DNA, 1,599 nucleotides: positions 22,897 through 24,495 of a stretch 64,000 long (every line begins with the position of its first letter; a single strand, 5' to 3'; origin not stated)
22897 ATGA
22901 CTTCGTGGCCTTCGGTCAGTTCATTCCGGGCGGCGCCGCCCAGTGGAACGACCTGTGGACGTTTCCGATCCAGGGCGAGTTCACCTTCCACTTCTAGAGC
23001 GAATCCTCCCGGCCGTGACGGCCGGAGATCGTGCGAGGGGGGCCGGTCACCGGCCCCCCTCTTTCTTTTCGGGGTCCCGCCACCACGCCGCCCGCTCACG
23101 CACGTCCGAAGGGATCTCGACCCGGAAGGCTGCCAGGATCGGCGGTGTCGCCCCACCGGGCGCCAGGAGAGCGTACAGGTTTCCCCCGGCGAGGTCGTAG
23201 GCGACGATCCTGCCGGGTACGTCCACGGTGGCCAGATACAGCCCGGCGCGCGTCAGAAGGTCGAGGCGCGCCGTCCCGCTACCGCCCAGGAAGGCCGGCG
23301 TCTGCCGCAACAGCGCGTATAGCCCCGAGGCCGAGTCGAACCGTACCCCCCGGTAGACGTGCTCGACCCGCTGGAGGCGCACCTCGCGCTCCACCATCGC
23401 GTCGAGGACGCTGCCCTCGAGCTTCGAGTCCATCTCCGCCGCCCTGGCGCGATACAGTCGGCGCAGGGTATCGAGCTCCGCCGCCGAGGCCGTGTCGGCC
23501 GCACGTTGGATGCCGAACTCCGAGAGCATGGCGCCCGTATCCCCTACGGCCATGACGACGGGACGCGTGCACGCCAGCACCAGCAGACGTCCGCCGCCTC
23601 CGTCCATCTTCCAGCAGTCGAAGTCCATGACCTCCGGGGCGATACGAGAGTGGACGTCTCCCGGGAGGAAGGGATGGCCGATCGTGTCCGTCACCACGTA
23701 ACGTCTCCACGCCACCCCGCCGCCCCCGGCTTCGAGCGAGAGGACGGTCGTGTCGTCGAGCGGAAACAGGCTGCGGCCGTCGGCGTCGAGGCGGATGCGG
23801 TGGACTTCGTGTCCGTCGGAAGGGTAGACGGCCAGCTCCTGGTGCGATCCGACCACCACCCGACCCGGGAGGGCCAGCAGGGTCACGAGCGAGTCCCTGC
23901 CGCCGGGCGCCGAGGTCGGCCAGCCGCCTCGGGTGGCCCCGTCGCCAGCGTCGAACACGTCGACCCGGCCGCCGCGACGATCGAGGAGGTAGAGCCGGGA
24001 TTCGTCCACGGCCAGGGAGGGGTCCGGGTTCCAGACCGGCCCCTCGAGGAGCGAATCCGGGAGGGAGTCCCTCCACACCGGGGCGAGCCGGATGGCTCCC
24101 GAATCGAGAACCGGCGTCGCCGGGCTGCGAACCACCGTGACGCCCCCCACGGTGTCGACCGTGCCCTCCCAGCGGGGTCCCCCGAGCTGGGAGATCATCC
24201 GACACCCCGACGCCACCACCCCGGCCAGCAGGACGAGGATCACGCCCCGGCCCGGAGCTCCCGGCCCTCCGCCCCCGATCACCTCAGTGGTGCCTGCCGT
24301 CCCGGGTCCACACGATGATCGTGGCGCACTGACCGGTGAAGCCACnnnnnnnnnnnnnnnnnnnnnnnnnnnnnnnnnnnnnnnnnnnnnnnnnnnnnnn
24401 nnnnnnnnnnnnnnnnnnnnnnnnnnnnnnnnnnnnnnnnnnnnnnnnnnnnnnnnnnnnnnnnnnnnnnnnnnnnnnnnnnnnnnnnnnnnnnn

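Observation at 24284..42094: Three tandem SusC/SusD-like (RagA/RagB) outer-membrane uptake pairs with no CAZymes in view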

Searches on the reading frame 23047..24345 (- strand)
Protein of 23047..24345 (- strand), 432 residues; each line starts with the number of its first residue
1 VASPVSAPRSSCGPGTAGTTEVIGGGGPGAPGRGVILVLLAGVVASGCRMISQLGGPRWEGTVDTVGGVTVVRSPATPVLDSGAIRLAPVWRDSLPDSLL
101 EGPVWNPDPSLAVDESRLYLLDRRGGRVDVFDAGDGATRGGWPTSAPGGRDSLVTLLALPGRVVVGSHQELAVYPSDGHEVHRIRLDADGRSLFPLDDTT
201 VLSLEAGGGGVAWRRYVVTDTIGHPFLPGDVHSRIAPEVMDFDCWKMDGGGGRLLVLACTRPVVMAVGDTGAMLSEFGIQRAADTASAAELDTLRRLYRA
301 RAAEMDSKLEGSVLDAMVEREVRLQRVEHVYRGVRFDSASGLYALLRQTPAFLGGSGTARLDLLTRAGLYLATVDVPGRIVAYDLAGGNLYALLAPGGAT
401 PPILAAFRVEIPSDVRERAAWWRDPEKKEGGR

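Call 11: search_protein_families(library=pfam, proteins=[window:23047-24345:-], max_evalue=0.01)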
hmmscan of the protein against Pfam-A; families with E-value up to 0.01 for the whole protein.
window:23047-24345:- (432 aa): 1 family
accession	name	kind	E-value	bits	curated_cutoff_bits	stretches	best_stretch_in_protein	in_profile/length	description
PF13360.13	PQQ_2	-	0.004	17.3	27.6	0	108-174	111-173/233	Outer membrane protein assembly factor BamB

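Call 12: search_protein_families(library=ncbifam, proteins=[window:23047-24345:-], max_evalue=0.01)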
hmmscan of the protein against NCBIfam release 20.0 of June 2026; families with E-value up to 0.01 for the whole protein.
window:23047-24345:- (432 aa): 0 families
